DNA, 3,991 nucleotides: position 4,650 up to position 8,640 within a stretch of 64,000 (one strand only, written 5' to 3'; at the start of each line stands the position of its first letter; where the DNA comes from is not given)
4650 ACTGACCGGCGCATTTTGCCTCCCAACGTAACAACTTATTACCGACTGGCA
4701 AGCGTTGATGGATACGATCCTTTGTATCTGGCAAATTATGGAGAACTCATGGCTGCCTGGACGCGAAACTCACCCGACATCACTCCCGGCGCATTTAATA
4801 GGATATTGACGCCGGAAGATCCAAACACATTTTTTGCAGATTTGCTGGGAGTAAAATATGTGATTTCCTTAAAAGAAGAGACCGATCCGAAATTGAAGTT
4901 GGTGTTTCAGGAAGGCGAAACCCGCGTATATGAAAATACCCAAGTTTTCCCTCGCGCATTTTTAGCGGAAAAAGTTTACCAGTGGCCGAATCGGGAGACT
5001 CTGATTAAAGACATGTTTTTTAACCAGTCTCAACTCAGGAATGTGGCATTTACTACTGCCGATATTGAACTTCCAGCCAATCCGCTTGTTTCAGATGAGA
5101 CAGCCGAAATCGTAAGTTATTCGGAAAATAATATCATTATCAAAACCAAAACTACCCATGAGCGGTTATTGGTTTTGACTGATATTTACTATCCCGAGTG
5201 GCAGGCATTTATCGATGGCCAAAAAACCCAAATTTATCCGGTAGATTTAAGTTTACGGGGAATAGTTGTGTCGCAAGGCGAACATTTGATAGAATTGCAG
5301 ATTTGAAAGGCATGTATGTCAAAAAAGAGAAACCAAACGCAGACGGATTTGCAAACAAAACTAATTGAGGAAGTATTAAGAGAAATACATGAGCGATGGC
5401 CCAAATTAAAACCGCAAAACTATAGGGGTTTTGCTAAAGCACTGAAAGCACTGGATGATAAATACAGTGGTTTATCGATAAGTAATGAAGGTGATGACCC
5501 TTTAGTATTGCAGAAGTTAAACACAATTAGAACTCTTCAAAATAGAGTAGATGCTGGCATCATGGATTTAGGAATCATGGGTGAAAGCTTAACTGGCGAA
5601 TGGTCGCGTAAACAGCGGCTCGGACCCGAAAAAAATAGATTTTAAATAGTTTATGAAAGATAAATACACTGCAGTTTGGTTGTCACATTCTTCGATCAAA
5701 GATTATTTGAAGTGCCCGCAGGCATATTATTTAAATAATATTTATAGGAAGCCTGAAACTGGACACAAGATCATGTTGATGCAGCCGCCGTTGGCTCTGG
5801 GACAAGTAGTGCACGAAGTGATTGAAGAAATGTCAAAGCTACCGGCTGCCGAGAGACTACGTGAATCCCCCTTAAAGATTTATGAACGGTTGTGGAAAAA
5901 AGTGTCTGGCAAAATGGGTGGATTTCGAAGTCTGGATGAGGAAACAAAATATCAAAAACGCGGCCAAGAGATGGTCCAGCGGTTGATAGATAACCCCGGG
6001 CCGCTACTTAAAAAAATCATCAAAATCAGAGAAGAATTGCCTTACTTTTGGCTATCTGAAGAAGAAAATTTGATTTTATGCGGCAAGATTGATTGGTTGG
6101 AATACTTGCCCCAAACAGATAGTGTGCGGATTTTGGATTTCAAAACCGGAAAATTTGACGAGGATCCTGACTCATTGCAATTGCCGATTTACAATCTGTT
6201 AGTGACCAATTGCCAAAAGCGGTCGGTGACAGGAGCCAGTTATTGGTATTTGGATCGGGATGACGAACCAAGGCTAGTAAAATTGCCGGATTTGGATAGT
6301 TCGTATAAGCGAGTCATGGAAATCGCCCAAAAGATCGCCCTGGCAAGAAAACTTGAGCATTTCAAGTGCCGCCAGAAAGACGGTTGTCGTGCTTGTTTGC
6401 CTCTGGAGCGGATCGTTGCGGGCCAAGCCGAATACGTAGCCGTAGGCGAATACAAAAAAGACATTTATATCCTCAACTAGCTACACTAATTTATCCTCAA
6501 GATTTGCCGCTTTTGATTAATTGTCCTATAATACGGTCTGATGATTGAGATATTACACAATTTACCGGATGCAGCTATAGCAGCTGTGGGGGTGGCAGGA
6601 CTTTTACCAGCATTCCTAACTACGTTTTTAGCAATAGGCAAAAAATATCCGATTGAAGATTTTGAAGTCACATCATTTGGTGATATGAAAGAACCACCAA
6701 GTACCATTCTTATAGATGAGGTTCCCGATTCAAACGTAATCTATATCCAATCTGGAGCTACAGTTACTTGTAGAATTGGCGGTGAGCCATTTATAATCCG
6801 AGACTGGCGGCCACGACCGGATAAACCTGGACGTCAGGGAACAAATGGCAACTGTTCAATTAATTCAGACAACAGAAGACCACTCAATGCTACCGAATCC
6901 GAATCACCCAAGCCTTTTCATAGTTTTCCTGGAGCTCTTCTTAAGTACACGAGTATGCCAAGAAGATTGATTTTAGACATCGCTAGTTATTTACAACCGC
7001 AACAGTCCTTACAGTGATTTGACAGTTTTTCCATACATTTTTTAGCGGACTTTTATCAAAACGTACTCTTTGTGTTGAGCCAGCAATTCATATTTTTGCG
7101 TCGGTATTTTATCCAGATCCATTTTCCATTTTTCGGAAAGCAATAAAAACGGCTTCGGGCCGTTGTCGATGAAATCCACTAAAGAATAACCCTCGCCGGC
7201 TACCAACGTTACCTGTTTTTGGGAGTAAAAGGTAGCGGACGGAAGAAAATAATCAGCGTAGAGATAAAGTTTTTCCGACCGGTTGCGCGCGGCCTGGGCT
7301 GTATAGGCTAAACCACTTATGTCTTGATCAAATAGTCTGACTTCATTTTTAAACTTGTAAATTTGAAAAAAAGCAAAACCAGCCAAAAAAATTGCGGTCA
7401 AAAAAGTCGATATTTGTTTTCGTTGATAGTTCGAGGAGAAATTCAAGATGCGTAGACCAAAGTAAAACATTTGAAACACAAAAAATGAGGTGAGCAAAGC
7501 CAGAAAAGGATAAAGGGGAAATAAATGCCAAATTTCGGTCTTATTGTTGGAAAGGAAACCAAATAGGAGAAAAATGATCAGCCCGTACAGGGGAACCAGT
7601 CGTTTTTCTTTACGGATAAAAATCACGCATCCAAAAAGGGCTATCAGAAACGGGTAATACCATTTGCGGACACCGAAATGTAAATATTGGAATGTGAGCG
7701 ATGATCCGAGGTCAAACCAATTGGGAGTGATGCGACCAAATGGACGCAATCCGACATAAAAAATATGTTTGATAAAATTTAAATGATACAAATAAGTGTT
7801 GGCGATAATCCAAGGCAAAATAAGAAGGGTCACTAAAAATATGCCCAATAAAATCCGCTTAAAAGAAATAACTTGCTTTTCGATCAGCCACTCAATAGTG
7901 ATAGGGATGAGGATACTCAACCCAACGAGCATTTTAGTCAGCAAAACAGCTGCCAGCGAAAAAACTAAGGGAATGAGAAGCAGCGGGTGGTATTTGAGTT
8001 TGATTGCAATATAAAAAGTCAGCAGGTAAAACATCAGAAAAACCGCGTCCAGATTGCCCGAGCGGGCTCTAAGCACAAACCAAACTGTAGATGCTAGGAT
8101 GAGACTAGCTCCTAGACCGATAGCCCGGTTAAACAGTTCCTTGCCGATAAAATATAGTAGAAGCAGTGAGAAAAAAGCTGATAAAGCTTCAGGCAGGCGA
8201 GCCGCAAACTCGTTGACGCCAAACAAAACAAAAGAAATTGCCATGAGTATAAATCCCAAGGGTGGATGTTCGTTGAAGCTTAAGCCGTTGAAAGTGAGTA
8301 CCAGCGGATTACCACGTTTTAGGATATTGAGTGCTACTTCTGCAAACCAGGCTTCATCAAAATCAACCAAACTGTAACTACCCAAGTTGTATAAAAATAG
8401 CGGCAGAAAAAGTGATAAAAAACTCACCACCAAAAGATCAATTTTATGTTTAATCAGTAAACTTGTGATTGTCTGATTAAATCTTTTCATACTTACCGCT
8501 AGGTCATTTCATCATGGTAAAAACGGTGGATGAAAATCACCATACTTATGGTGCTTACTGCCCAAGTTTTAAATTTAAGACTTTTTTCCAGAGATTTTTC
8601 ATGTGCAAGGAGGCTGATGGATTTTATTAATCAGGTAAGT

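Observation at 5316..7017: Three-gene islet (small protein, Cas4/RecB-like Fe-S PD-(D/E)XK nuclease, leaderless membrane-anchored protein) wedged between GT-C membrane-protein genes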

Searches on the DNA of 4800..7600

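Call 23: search_rna_families(source=window, start=4800, end=7600, threshold=evalue, max_evalue=1)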
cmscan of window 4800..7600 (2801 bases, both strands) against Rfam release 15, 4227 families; matches with E-value up to 1: 0.
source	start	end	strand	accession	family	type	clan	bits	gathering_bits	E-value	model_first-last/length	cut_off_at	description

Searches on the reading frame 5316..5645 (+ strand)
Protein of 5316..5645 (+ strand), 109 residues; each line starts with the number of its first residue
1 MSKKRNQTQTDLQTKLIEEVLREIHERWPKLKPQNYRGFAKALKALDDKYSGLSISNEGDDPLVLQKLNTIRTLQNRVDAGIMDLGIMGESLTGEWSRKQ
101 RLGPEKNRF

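Call 4: search_protein_families(library=pfam, proteins=[window:5316-5645:+], max_evalue=1)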
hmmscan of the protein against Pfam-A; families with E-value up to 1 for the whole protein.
window:5316-5645:+ (109 aa): 1 family
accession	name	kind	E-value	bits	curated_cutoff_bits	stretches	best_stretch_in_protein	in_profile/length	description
PF04048.20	Sec8_N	-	0.018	15.4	26.8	1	17-54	2-39/142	Exocyst complex component Sec8 N-terminal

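Call 5: search_protein_families(library=padloc, proteins=[window:5316-5645:+], max_evalue=1)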
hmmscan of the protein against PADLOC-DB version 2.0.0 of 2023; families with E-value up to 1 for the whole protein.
window:5316-5645:+ (109 aa): 1 family
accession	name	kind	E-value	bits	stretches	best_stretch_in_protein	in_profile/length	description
PDLC01326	Cas8b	-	0.02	11.9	1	23-101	190-264/295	CAS-I-B; effector_LS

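Call 6: search_protein_families(library=ncbifam, proteins=[window:5316-5645:+], max_evalue=1)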
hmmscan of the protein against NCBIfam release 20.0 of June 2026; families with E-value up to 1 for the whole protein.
window:5316-5645:+ (109 aa): 1 family
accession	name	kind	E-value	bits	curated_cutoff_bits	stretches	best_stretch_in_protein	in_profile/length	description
NF003049.0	PRK03963.1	equivalog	0.085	12.7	225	1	9-79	75-149/198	V-type ATP synthase subunit E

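Call 7: search_protein_families(library=phrogs, proteins=[window:5316-5645:+], max_evalue=1)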
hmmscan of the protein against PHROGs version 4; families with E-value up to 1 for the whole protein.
window:5316-5645:+ (109 aa): 3 families
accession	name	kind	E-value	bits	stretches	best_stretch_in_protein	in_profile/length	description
phrog_28657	-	other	0.14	13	1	20-49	96-125/149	acetyltransferase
phrog_5987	-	unknown function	0.19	12.9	1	13-36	11-34/64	-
phrog_17989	-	unknown function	0.34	12.1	1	75-95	9-29/43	-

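Call 10: find_homologous_proteins(query=window:5316-5645:+, max_evalue=0.01)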
Query window:5316-5645:+ (109 aa): 1 proteins with E <= 0.01 among 4 candidates.
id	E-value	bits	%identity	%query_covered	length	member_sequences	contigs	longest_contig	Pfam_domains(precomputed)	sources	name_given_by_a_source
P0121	3.4e-64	232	99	100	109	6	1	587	-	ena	-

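Call 45: search_dna_similar(query=window:5316-5645:+, collection=phages, mode=protein, max_evalue=1, max_rows=8)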
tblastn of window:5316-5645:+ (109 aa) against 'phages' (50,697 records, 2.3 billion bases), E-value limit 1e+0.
No match.

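Call 79: list_cluster_members(proteins=[window:5316-5645:+, window:6541-7017:+, P0121, P0122])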
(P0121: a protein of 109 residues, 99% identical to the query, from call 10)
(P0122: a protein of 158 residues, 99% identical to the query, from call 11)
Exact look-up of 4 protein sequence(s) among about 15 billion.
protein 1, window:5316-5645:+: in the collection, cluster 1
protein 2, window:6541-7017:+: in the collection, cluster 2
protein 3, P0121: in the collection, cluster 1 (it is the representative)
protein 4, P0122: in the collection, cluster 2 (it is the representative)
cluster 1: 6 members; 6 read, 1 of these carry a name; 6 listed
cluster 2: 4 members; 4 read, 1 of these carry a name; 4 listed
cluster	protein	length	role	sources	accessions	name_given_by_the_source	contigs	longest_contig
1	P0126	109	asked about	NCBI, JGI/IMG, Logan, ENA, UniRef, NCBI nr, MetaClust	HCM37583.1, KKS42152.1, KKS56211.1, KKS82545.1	MAG: hypothetical protein UV61_C0002G0135 [Candidatus Gottesmanbacteria bacterium ... | Uncharacterized protein n=1 Tax=Candidatus Gottesmanbacteria bacterium GW2011_GWB1_43_11 ... | MAG: hypothetical protein UV04_C0001G0023 [Candidatus Gottesmanbacteria bacterium ...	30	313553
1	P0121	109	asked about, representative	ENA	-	-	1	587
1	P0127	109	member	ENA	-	-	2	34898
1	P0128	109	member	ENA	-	-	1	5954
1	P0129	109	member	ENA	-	-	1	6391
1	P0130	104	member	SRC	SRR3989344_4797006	-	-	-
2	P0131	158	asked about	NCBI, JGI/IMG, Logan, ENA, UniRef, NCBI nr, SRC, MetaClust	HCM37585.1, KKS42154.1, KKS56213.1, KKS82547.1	MAG: hypothetical protein UV61_C0002G0137 [Candidatus Gottesmanbacteria bacterium ... | Uncharacterized protein n=1 Tax=Candidatus Gottesmanbacteria bacterium GW2011_GWB1_43_11 ... | MAG: hypothetical protein UV04_C0001G0025 [Candidatus Gottesmanbacteria bacterium ...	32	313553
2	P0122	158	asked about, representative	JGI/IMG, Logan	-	-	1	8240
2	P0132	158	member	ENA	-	-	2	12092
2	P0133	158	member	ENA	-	-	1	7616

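Call 82: find_encoding_contigs(protein=P0133, flank=8000, max_places=2)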
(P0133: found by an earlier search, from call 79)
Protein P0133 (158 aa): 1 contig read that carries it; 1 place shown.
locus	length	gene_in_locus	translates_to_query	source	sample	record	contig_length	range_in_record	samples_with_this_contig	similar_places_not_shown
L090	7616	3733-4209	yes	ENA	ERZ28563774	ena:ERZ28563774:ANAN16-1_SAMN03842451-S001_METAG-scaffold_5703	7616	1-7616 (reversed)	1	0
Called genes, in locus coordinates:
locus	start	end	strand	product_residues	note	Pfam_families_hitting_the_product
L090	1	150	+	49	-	?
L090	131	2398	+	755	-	-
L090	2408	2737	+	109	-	-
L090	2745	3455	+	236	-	-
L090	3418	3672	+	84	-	-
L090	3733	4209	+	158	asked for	-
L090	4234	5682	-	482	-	PF13231:PMT_2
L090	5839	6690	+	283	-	PF09826:Beta_propel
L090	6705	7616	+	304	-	?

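Call 83: find_encoding_contigs(protein=P0128, flank=8000, max_places=2)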
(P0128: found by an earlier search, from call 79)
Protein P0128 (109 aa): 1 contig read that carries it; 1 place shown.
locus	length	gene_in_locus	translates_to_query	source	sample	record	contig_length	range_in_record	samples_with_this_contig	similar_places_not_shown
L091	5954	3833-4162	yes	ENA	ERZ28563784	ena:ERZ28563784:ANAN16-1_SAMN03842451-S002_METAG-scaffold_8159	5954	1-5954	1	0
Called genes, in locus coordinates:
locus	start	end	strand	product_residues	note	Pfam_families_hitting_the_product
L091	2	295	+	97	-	?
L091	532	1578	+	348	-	PF00534:Glycos_transf_1, PF13692:Glyco_trans_1_4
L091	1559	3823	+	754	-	PF09586:YfhO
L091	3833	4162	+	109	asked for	-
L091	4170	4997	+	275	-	PF12705:PDDEXK_1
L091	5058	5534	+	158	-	-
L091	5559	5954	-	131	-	?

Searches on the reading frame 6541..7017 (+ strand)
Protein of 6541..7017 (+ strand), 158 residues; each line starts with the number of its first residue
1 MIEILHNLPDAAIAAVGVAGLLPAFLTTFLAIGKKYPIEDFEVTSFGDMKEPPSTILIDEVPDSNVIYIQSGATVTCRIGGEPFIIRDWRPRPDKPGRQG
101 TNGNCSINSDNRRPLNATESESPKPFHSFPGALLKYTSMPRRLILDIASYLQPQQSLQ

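Call 4: search_protein_families(library=pfam, proteins=[window:6541-7017:+], max_evalue=1)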
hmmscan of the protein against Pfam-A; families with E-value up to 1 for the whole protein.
window:6541-7017:+ (158 aa): 0 families

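Call 5: search_protein_families(library=padloc, proteins=[window:6541-7017:+], max_evalue=1)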
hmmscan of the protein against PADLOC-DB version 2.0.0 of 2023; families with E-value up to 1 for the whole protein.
window:6541-7017:+ (158 aa): 0 families

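Call 6: search_protein_families(library=ncbifam, proteins=[window:6541-7017:+], max_evalue=1)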
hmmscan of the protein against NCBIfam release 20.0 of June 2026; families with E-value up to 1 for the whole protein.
window:6541-7017:+ (158 aa): 0 families

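Call 7: search_protein_families(library=phrogs, proteins=[window:6541-7017:+], max_evalue=1)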
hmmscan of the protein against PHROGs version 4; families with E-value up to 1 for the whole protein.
window:6541-7017:+ (158 aa): 0 families

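Call 11: find_homologous_proteins(query=window:6541-7017:+, max_evalue=0.01)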
Query window:6541-7017:+ (158 aa): 1 proteins with E <= 0.01 among 190 candidates.
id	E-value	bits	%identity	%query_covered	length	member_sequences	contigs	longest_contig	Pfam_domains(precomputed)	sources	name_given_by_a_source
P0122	1.5e-99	348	99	100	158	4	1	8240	-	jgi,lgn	-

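Call 15: find_encoding_contigs(protein=P0122, flank=8000, max_places=3)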
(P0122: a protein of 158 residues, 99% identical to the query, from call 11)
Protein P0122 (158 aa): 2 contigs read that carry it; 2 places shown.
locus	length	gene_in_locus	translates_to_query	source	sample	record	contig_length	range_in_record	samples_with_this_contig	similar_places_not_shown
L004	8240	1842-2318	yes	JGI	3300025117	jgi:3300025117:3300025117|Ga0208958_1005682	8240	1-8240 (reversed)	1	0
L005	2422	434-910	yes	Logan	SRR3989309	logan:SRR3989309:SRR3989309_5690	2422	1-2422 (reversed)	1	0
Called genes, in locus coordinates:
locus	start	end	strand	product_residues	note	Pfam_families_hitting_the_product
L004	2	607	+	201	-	?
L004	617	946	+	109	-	-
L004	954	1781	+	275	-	PF12705:PDDEXK_1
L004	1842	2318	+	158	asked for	-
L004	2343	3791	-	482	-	PF13231:PMT_2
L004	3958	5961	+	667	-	PF09826:Beta_propel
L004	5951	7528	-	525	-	PF04773:FecR, PF09992:NAGPA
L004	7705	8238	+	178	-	?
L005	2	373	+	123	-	?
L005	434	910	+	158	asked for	-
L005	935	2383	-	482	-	PF13231:PMT_2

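Call 46: search_dna_similar(query=window:6541-7017:+, collection=phages, mode=protein, max_evalue=1, max_rows=8)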
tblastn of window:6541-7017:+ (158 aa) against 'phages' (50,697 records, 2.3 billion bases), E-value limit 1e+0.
No match.

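Call 50: search_protein_representatives(protein=window:6541-7017:+)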
Query: 158 residues. Proteins with E-value up to 0.001 (for the whole library): 4; up to 1e-10: 1; up to 1e-30: 1. The best 4 are listed.
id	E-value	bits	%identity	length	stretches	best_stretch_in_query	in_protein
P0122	4.7e-100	348.1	99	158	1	1-158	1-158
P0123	6.5e-10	55.2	29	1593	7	14-103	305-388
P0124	4.5e-08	49.2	37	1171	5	53-83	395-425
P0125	4.5e-04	36.2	41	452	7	55-78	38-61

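Call 64: predict_structure(protein=window:6541-7017:+)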
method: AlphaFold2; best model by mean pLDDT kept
length: 158 residues; sequences in the alignment: 1
mean_pLDDT: 40.7   pTM: 0.31
mean pLDDT of the five models: 40.7, 38.5, 36.7, 34.5, 31.1
residues with pLDDT >= 90: 0; 70-90: 0; 50-70: 47; < 50: 111
segments of 3 or more residues with pLDDT < 50: 1-3, 16-18, 25-35, 60-66, 70-73, 80-85, 87-144, 146-158
pLDDT, mean of each block of 10 residues (from residue 1): 46 50 47 47 55 53 48 50 41 30 25 23 25 29 45 36
secondary structure, 60 per line:
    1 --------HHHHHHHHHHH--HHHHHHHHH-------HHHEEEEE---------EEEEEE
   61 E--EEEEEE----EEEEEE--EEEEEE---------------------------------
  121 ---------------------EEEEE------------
elements in order: H9-19 H22-30 E41-45 E55-61 E64-69 E74-79 E82-87 E142-146

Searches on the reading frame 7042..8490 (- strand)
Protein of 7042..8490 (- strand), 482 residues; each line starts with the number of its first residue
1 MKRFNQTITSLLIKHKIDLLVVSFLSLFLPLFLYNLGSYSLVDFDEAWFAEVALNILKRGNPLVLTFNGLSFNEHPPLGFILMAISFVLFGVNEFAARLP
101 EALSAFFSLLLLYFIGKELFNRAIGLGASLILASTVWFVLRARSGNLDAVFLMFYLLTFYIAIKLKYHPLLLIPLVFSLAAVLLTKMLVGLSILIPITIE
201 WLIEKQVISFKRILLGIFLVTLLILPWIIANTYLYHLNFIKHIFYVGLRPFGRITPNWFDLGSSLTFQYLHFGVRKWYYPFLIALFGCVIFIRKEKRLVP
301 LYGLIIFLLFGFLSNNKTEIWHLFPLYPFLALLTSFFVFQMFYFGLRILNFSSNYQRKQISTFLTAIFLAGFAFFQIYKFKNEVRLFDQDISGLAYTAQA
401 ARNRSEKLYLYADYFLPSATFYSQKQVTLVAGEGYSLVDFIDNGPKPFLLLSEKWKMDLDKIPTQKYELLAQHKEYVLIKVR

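Call 4: search_protein_families(library=pfam, proteins=[window:7042-8490:-], max_evalue=1)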
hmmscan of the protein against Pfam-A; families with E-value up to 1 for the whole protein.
window:7042-8490:- (482 aa): 1 family
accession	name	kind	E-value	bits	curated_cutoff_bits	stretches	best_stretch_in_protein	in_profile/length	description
PF13231.12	PMT_2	-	3.6e-16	60.2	26.1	1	75-229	2-159/160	Dolichyl-phosphate-mannose-protein mannosyltransferase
